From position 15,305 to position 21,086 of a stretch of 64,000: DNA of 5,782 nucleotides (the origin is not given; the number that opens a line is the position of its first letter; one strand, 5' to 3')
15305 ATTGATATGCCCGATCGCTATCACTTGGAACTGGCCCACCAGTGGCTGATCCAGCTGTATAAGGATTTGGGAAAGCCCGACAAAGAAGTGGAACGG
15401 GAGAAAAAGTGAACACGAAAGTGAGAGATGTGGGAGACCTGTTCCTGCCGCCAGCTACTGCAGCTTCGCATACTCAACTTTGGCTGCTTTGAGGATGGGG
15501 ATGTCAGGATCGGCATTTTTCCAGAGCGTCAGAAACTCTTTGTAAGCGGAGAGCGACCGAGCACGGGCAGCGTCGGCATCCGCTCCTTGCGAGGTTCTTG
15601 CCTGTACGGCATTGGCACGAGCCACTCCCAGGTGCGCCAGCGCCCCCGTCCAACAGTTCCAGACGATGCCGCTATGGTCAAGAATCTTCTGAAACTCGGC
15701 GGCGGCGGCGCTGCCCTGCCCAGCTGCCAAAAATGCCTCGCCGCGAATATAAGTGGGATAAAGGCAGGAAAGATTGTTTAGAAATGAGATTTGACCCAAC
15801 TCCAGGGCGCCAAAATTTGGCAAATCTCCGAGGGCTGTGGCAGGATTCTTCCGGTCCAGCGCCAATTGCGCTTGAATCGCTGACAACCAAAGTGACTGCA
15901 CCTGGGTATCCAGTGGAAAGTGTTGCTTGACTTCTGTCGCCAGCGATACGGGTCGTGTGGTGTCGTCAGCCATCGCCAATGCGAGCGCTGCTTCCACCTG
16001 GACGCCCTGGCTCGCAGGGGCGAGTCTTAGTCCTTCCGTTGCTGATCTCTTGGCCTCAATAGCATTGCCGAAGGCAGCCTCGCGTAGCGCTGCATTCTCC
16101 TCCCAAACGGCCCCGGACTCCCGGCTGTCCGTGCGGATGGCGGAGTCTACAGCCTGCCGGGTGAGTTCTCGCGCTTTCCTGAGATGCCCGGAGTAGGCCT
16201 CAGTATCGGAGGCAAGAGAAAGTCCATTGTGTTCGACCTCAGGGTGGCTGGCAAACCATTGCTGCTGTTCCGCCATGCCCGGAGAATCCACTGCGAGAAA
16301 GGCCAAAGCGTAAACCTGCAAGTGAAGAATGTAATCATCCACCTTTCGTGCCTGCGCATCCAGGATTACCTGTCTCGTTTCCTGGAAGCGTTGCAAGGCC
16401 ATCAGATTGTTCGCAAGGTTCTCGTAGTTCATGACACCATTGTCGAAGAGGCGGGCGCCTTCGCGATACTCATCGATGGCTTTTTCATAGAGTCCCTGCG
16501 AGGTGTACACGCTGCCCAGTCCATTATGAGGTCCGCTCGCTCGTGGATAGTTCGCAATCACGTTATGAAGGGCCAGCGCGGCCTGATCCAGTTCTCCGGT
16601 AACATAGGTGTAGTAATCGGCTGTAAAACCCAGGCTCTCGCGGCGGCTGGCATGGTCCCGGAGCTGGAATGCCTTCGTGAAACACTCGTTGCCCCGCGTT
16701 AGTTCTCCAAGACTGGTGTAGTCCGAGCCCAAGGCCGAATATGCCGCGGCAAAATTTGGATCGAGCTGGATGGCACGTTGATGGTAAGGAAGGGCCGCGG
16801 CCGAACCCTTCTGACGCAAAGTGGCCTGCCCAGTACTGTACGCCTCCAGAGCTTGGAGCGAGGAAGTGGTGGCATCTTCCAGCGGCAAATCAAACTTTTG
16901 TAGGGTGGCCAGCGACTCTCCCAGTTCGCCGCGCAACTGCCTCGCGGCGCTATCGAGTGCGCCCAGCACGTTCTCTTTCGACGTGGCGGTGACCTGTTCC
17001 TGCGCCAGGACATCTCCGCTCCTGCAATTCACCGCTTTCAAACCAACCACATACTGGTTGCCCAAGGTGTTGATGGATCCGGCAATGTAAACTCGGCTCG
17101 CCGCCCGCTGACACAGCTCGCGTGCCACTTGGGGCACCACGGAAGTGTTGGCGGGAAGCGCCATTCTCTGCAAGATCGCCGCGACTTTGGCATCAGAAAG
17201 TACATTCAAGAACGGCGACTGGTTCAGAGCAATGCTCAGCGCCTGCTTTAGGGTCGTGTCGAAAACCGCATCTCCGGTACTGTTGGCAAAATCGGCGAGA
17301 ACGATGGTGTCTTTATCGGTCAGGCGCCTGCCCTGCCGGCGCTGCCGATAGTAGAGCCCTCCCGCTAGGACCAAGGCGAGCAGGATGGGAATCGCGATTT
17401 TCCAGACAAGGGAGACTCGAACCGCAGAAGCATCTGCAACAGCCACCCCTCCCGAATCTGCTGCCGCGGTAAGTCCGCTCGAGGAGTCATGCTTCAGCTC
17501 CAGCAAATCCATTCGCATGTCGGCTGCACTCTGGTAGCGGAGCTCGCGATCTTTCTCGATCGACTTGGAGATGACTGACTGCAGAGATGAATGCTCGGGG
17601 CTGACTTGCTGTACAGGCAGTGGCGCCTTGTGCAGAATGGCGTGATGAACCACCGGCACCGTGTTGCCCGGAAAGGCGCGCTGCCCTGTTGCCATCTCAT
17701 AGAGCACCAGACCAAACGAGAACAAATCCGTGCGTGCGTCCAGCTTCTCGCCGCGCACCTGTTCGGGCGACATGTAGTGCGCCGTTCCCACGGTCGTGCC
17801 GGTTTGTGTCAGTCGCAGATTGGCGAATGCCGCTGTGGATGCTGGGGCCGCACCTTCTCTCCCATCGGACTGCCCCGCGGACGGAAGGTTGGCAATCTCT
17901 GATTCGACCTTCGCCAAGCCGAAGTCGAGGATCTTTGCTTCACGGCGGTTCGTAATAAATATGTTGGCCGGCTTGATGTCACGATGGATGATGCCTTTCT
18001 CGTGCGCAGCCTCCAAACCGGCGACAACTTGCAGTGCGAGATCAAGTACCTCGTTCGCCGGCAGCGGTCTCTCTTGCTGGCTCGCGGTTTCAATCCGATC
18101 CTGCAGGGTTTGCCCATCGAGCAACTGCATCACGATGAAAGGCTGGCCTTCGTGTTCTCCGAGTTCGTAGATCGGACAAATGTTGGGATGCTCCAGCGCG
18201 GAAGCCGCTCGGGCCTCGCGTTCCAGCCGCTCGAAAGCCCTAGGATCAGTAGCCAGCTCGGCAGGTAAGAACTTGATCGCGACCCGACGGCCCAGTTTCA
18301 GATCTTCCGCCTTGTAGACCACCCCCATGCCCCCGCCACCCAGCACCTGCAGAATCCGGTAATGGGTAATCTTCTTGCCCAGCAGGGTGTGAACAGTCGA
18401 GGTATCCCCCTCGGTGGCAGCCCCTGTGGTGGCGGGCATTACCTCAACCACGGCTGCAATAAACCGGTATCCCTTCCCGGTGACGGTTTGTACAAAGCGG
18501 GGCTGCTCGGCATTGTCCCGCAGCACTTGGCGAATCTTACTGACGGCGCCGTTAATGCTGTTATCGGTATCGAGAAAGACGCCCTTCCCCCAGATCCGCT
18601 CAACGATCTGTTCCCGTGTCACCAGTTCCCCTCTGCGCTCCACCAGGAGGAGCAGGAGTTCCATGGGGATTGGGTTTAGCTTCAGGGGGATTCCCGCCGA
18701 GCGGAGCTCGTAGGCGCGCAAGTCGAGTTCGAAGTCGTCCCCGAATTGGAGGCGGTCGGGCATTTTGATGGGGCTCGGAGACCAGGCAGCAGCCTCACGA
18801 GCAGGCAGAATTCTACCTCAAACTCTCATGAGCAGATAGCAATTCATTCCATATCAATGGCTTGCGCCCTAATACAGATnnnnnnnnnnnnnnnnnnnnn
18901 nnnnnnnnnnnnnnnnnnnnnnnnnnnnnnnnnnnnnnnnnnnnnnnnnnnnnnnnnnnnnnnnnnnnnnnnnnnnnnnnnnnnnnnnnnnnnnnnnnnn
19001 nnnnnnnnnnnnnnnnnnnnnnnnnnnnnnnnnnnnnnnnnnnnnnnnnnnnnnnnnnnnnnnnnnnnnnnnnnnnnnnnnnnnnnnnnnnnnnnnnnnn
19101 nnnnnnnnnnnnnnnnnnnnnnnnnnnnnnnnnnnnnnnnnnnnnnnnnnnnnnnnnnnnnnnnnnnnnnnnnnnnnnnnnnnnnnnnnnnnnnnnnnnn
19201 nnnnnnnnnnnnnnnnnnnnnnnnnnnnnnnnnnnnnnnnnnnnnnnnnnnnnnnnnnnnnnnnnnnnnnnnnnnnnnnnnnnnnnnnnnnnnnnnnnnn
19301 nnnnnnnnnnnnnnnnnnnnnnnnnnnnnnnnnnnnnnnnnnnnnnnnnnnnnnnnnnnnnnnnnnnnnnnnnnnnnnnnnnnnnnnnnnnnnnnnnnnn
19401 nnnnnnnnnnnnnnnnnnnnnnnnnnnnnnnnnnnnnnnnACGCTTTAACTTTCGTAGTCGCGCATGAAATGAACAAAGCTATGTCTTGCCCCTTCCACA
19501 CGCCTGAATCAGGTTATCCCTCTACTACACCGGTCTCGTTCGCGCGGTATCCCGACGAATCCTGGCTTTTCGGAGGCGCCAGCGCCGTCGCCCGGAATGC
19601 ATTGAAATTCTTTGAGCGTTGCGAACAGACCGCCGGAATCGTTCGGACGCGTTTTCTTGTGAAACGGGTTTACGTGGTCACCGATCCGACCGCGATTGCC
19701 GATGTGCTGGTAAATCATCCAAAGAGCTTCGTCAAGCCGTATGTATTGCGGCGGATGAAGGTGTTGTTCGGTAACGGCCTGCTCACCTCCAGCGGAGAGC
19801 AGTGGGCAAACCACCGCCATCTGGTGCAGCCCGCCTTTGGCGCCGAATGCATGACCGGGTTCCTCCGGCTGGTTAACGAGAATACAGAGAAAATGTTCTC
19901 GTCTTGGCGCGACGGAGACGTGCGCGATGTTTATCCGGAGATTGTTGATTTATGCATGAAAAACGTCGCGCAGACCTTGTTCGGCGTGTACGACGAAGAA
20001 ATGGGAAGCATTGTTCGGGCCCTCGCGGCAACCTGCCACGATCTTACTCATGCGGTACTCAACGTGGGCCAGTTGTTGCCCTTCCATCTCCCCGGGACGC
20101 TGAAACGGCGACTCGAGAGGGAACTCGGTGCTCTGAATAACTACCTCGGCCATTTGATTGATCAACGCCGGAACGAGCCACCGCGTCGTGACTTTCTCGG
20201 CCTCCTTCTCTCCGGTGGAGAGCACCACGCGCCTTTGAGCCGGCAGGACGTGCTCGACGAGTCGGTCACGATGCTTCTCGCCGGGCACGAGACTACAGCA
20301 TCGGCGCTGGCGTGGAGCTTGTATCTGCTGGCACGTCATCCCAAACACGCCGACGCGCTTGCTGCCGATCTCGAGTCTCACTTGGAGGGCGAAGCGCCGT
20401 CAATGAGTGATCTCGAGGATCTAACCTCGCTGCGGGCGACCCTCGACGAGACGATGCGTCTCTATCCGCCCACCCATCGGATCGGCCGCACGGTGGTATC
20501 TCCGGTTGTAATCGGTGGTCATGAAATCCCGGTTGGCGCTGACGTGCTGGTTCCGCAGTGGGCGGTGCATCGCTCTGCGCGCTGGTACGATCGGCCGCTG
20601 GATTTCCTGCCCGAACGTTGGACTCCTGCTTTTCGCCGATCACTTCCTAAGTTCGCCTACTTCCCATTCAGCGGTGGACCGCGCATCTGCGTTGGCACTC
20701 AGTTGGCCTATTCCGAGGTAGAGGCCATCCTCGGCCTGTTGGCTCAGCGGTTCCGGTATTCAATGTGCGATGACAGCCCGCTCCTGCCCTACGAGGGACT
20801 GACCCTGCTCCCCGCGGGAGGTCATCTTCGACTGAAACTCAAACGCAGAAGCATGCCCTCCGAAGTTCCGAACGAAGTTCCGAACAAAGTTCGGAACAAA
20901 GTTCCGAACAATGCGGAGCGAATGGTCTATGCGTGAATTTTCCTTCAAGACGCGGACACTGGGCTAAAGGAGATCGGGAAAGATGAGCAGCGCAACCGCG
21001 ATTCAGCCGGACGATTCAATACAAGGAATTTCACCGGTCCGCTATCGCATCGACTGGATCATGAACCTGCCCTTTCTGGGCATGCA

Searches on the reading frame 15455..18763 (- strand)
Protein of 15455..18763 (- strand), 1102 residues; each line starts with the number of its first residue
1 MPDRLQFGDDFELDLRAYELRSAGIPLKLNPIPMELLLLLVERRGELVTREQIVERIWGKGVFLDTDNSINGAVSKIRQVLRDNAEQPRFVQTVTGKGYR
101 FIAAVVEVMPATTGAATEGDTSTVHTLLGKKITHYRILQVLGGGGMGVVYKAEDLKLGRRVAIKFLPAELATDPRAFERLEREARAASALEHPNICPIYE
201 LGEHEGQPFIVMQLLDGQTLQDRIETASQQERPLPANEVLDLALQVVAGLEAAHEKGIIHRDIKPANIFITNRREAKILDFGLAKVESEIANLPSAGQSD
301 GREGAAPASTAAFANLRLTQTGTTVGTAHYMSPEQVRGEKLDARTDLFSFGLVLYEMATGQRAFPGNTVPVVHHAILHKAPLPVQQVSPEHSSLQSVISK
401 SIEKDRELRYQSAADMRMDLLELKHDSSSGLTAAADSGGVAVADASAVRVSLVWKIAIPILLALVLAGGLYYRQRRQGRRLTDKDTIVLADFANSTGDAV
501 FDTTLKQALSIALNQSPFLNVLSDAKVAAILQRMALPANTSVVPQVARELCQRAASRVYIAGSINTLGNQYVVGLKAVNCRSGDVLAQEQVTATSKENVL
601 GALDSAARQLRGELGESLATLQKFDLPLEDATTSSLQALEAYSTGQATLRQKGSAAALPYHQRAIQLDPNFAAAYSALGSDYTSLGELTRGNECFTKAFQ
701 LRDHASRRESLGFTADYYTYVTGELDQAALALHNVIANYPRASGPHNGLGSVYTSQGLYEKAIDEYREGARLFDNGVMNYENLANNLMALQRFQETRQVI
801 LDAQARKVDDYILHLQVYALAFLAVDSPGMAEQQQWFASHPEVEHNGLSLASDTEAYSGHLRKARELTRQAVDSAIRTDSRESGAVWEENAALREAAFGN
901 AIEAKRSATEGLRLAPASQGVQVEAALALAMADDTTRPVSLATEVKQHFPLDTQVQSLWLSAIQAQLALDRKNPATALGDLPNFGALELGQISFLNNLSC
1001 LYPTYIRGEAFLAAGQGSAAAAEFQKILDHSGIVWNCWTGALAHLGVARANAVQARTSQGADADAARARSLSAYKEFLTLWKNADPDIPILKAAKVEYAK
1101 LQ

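Call 7: search_protein_families(library=pfam, proteins=[window:15455-18763:-])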
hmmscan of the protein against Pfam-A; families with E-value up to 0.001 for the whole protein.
window:15455-18763:- (1102 aa): 11 families
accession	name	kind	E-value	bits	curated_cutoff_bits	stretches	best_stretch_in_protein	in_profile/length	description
PF00069.31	Pkinase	-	4.9e-45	154.4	31.7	1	135-411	1-253/263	Protein kinase domain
PF07714.23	PK_Tyr_Ser-Thr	-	1.1e-30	107.2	23.1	2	137-287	3-152/258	Protein tyrosine and serine/threonine kinase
PF00486.34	Trans_reg_C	-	2.1e-17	63.4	26.2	1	26-101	3-77/77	Transcriptional regulatory protein, C terminal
PF01636.29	APH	-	1.4e-07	31.9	23.2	0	241-286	149-199/239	Phosphotransferase enzyme family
PF13414.12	TPR_11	-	8.9e-07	28.9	26.8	0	662-680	18-36/42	TPR repeat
PF03109.22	ABC1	-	1.7e-06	27.8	22.9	1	178-285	118-215/244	ABC1 atypical kinase-like domain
PF00515.34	TPR_1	-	1.7e-05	24.8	27.8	0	746-769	4-27/34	Tetratricopeptide repeat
PF07719.23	TPR_2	-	3e-05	24.2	27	0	746-774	4-32/34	Tetratricopeptide repeat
PF17667.7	Pkinase_fungal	-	0.00017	20.9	24.1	1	244-355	293-384/387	Fungal protein kinase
PF13432.12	TPR_16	-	0.00031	21.6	32.7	1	723-772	11-60/65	Tetratricopeptide repeat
PF13181.12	TPR_8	-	0.00076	19.9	25.7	0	748-770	6-28/34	Tetratricopeptide repeat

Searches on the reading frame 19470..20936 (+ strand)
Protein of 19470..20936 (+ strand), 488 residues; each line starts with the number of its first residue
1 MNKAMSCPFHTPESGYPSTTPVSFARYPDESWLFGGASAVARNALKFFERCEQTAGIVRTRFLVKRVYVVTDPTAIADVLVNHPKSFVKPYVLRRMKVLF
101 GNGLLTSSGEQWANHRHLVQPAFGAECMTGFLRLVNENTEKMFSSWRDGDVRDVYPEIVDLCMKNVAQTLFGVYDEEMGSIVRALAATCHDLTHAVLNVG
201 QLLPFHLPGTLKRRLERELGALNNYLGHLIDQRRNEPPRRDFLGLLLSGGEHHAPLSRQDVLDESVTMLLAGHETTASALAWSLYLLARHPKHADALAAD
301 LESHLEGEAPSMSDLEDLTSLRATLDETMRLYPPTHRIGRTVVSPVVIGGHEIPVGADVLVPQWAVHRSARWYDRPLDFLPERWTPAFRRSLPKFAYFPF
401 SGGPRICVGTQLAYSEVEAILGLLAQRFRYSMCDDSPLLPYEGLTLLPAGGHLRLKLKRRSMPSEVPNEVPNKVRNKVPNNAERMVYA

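Call 6: search_protein_families(library=pfam, proteins=[window:19470-20936:+])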
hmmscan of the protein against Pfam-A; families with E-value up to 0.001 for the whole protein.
window:19470-20936:+ (488 aa): 1 family
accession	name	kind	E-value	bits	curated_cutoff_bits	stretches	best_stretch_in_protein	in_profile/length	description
PF00067.27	p450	-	5.8e-75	253.3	22.8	1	28-447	4-454/462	Cytochrome P450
